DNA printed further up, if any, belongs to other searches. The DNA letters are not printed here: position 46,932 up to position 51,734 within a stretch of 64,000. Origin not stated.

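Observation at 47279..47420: Signal peptide of a 1,400-aa Kelch surface protein lies in a different frame; second G-run frameshift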

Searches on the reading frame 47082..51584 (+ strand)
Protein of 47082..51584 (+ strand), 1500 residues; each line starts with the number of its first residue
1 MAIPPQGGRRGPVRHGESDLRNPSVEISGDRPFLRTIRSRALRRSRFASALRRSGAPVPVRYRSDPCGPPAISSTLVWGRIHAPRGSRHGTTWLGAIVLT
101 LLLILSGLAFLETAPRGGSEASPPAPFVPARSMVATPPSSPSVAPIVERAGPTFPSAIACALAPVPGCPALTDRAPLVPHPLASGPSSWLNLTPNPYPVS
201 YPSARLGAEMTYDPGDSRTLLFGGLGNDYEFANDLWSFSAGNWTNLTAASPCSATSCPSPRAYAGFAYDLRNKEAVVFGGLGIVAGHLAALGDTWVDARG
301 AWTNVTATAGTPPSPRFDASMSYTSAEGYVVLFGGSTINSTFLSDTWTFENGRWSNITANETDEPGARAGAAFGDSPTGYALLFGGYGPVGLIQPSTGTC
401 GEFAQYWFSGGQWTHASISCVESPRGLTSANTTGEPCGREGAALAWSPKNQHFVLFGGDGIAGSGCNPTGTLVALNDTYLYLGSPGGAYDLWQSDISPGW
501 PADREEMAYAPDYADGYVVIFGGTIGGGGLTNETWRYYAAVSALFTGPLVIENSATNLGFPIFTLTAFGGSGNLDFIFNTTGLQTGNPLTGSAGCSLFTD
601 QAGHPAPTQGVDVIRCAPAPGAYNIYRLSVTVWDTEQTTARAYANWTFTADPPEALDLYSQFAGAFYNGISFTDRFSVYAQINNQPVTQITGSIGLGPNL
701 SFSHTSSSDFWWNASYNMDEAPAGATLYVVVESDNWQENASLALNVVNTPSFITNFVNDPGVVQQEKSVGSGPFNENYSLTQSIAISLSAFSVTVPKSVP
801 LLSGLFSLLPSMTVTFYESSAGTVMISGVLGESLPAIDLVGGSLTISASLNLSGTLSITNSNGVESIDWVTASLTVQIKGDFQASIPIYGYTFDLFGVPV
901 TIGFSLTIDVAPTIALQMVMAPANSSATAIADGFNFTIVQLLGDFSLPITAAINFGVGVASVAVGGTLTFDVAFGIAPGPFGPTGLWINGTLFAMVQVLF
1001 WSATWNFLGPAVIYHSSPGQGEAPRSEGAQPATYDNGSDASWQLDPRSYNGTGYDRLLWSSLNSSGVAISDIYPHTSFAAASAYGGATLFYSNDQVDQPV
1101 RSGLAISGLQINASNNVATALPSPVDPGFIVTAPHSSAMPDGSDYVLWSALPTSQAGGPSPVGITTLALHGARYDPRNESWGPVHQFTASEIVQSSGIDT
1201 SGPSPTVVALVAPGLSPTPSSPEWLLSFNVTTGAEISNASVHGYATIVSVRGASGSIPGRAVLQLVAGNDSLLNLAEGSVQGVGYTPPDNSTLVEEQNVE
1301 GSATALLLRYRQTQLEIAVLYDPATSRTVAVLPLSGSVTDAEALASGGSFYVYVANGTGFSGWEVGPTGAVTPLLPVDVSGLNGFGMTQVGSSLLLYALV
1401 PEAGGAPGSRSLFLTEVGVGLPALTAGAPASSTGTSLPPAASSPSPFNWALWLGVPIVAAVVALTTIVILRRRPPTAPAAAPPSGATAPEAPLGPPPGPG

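Call 7: search_protein_families(library=pfam, proteins=[window:47082-51584:+], max_evalue=0.01)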
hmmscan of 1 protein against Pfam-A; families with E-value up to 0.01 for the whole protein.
window:47082-51584:+ (1500 aa): 6 families
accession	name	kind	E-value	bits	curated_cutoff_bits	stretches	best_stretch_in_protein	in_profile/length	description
PF24681.1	Kelch_KLHDC2_KLHL20_DRC7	-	4.1e-21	75.7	50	1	200-386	46-221/221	KLHDC2/KLHL20/DRC7 Kelch-repeats domain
PF24981.1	Beta-prop_ATRN-LZTR1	-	2.8e-13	50.2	50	1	199-394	34-227/289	Attractin/LZTR1 beta-propeller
PF13418.12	Kelch_4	-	2.8e-10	40.4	21.6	1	315-357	1-44/49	Galactose oxidase, central domain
PF13415.12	Kelch_3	-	4.6e-08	33.5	22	2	220-265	5-44/48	Galactose oxidase, central domain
PF13854.13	Kelch_HCF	-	0.0023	17.7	113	1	217-360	77-233/345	Host cell factor, Kelch-repeats domain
PF13964.12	Kelch_6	-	0.0058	17.1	25.3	0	319-356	3-42/50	Kelch motif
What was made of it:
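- On Kelch-repeat beta-propeller proteins (Pfam Kelch clan): Call 7: PF24681 scores 75.7 bits (cut-off 50), PF24981 50.2 (50), PF13418 40.4 (21.6), PF13415 33.5 (22), at residues about 199-394 of the 1,500-aa frame.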
